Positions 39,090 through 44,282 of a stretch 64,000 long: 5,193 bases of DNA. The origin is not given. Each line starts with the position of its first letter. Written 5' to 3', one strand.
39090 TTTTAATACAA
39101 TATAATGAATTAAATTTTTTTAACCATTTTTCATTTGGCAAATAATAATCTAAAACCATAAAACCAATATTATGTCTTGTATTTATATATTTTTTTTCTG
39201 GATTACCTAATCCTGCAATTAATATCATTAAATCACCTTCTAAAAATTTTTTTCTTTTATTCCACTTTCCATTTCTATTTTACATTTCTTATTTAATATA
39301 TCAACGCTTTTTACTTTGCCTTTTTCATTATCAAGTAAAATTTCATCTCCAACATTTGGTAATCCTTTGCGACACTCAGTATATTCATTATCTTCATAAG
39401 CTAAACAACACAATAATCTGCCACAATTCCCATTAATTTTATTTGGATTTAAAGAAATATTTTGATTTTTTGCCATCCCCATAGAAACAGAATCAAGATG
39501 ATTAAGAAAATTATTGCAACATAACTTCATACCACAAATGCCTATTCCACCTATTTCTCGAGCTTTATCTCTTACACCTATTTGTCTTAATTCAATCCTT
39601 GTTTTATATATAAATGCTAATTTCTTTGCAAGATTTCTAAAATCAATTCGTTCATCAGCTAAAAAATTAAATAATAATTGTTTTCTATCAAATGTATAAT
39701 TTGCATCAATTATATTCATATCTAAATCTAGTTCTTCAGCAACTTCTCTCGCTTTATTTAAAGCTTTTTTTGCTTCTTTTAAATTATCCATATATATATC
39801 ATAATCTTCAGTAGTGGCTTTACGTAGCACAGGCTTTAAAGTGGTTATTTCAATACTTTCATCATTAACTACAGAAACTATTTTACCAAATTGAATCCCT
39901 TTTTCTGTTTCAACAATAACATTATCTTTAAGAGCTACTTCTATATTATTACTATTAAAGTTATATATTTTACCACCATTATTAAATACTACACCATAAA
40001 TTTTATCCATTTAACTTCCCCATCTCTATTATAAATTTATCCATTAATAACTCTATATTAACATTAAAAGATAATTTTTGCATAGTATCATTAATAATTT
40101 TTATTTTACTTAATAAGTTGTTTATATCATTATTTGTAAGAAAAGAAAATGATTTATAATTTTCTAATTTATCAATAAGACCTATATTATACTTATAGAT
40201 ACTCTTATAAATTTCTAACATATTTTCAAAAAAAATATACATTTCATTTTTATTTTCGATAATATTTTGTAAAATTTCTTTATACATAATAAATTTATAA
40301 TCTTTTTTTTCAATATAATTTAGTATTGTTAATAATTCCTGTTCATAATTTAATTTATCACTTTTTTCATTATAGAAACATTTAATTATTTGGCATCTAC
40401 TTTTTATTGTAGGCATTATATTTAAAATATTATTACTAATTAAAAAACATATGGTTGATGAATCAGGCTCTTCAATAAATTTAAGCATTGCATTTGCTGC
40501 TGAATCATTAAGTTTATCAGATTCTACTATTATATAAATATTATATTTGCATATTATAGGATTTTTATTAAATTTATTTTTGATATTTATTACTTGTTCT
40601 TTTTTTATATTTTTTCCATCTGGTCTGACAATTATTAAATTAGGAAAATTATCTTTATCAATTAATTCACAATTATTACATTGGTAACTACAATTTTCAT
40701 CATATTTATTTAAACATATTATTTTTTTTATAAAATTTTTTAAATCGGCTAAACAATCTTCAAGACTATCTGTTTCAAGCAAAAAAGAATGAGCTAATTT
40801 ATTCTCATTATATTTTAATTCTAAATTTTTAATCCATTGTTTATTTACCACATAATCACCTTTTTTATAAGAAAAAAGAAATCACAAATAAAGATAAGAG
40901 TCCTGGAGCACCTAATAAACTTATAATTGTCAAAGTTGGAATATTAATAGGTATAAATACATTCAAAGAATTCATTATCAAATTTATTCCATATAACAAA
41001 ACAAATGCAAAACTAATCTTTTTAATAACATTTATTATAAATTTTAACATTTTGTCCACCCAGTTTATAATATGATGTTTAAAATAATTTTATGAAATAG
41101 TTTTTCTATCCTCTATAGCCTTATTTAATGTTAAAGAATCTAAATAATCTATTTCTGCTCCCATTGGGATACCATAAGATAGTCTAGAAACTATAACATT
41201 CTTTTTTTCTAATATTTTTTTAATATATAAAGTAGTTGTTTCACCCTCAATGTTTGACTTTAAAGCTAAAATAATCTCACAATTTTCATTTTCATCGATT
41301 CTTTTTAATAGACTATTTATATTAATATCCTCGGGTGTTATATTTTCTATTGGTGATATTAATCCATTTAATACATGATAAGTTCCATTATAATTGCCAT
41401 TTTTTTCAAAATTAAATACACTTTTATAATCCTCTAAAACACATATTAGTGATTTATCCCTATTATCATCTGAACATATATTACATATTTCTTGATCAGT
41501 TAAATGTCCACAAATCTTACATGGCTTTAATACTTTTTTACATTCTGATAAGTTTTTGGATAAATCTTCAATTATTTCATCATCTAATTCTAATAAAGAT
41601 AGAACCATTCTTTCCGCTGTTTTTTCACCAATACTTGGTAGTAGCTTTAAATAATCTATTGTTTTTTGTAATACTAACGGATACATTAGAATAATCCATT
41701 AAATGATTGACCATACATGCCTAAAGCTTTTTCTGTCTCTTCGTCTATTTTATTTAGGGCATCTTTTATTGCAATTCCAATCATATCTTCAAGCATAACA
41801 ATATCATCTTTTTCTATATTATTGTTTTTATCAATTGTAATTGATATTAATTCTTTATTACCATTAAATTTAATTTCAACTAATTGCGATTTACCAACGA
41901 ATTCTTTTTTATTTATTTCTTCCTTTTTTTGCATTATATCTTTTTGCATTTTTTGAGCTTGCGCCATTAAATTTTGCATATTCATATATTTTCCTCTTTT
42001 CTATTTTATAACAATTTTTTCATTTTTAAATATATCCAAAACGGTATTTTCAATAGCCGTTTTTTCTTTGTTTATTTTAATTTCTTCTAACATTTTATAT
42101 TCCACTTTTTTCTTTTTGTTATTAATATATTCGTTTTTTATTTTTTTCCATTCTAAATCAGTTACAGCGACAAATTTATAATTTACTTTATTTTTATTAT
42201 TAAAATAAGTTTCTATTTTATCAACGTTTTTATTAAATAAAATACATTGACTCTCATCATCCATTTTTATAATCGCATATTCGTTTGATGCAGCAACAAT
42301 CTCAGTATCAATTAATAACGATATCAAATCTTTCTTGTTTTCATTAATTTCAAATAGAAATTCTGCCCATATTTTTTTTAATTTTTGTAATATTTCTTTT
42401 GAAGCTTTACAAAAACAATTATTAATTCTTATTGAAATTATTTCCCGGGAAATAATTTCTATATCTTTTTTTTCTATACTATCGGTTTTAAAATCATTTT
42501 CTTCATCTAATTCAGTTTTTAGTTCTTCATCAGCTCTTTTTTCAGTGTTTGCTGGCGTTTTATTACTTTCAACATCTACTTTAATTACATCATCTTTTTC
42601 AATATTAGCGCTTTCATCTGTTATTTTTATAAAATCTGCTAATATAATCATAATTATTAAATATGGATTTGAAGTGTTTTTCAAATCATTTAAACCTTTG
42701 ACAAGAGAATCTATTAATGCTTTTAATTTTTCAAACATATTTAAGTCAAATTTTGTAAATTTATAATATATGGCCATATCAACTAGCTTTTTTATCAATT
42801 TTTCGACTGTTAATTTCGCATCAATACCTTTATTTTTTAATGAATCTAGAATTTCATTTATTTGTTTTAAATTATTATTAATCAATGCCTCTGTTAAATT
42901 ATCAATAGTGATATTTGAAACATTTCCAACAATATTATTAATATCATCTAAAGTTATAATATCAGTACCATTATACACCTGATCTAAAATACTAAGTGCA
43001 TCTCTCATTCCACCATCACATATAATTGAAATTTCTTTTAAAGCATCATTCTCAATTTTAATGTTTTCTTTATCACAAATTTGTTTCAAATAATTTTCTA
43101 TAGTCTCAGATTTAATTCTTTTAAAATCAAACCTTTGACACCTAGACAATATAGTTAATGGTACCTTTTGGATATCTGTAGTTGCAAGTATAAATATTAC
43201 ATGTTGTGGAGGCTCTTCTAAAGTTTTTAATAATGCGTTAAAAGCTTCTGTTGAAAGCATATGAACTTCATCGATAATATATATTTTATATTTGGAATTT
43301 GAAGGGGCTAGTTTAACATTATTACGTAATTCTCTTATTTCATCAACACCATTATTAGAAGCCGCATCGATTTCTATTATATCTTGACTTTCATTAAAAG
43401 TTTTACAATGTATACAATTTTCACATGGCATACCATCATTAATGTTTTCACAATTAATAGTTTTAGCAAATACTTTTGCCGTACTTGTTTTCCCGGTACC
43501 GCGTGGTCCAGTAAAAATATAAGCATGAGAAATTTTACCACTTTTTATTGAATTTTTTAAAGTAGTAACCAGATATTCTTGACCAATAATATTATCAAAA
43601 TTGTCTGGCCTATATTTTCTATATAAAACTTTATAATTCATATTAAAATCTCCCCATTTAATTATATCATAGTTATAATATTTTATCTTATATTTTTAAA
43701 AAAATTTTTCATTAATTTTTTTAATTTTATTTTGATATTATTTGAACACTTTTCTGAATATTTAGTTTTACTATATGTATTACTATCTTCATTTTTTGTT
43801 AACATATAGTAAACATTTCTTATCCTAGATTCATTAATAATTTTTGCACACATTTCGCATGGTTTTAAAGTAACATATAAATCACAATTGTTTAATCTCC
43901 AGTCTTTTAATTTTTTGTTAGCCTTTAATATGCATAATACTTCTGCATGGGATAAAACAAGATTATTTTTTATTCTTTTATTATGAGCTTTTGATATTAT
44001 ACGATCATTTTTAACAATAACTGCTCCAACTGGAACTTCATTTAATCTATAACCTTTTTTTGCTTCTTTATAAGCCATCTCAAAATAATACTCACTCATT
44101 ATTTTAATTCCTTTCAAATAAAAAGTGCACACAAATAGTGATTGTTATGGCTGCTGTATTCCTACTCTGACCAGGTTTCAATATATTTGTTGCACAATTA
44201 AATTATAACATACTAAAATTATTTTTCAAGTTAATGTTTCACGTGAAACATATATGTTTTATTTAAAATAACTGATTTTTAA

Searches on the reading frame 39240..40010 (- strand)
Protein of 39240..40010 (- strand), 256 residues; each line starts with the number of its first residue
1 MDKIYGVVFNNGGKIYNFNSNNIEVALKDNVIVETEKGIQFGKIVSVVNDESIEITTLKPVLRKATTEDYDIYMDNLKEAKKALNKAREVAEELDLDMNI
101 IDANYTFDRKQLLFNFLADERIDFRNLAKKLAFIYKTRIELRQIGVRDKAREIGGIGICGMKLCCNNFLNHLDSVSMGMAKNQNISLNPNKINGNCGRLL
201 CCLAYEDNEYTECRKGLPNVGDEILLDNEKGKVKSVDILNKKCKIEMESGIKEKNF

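Call 47: search_protein_families(library=pfam, proteins=[window:39240-40010:-], max_evalue=0.00001)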
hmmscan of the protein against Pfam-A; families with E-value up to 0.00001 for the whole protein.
window:39240-40010:- (256 aa): 1 family
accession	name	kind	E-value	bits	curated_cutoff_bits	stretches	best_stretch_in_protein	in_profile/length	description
PF04468.17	PSP1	-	1.1e-28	99.7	27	1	59-144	1-86/86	PSP1 C-terminal conserved region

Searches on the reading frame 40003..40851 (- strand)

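Call 47: search_protein_families(library=pfam, proteins=[window:40003-40851:-], max_evalue=0.00001)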
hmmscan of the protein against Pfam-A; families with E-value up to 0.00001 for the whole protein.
window:40003-40851:- (282 aa): 1 family
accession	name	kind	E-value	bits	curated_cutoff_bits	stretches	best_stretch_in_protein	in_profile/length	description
PF13177.12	DNA_pol3_delta2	-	3.6e-41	141.3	27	1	3-157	2-156/161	DNA polymerase III, delta subunit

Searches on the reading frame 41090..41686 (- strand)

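Call 47: search_protein_families(library=pfam, proteins=[window:41090-41686:-], max_evalue=0.00001)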
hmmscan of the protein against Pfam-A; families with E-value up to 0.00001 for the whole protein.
window:41090-41686:- (198 aa): 5 families
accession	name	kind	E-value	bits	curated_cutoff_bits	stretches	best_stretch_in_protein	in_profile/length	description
PF13662.12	Toprim_4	-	8e-22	77.7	25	1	80-169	2-84/85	Toprim domain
PF21175.2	RecR_C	-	1.5e-10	40.7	22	1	172-195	1-24/24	RecR, C-terminal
PF21176.3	RecR_HhH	-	4.1e-09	36.6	27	1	7-48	2-43/45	RecR, helix-hairpin-helix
PF02132.21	RecR_ZnF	-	7.2e-09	35.7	22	1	54-73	2-21/21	RecR, Cys4-zinc finger domain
PF01751.28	Toprim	-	5.6e-06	26.9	23.1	0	81-168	2-95/96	Toprim domain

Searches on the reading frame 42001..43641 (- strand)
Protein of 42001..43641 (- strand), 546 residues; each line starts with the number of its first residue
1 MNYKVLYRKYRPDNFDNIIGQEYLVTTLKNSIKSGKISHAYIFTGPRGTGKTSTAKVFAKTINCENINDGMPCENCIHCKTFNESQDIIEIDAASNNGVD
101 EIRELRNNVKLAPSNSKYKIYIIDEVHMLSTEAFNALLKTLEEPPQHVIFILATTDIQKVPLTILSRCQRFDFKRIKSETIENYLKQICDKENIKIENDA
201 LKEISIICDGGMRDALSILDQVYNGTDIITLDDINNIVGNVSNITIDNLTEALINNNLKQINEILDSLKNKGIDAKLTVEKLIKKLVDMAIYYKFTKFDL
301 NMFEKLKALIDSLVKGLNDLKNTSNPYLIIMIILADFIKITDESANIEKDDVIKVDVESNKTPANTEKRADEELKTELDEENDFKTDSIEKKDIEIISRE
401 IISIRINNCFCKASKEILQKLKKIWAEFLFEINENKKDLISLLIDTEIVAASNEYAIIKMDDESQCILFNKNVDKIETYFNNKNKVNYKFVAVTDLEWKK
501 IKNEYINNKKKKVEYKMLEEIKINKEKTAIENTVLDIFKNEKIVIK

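Call 47: search_protein_families(library=pfam, proteins=[window:42001-43641:-], max_evalue=0.00001)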
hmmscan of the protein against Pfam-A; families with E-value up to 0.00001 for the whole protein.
window:42001-43641:- (546 aa): 7 families
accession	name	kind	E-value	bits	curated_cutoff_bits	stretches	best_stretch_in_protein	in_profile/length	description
PF13177.12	DNA_pol3_delta2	-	4e-47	160.6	27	1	21-176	2-160/161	DNA polymerase III, delta subunit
PF00004.35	AAA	-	2.9e-14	54.1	21.2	1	42-172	2-124/131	ATPase family associated with various cellular activities (AAA)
PF22608.2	DNAX_ATPase_lid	-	4.5e-12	46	27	1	181-221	2-42/49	DNA polymerase III clamp loader subunit, ATPase lid domain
PF21960.2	RCF1-5-like_lid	-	9.4e-08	32.3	27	1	184-219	2-38/43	RCF1/5-like, AAA+ ATPase lid domain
PF13401.12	AAA_22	-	2.9e-07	31.3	27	1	42-153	9-121/130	AAA domain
PF07728.20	AAA_5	-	1.4e-06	28.8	22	0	42-144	3-93/139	AAA domain (dynein-related subfamily)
PF13604.12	AAA_30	-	8.1e-06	26.1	27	0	41-151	21-122/191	AAA domain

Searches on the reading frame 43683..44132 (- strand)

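Call 47: search_protein_families(library=pfam, proteins=[window:43683-44132:-], max_evalue=0.00001)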
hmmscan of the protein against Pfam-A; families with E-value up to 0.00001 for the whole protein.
window:43683-44132:- (149 aa): 3 families
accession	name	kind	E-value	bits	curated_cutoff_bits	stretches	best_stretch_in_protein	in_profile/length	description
PF14437.12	MafB19-deam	-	4.8e-31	108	27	1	14-149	4-142/142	MafB19-like deaminase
PF00383.29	dCMP_cyt_deam_1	-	3.6e-29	101.1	25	1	13-110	4-101/102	Cytidine and deoxycytidylate deaminase zinc-binding region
PF14439.12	Bd3614-deam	-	5.7e-07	30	38.5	1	37-110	13-89/113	Bd3614-like deaminase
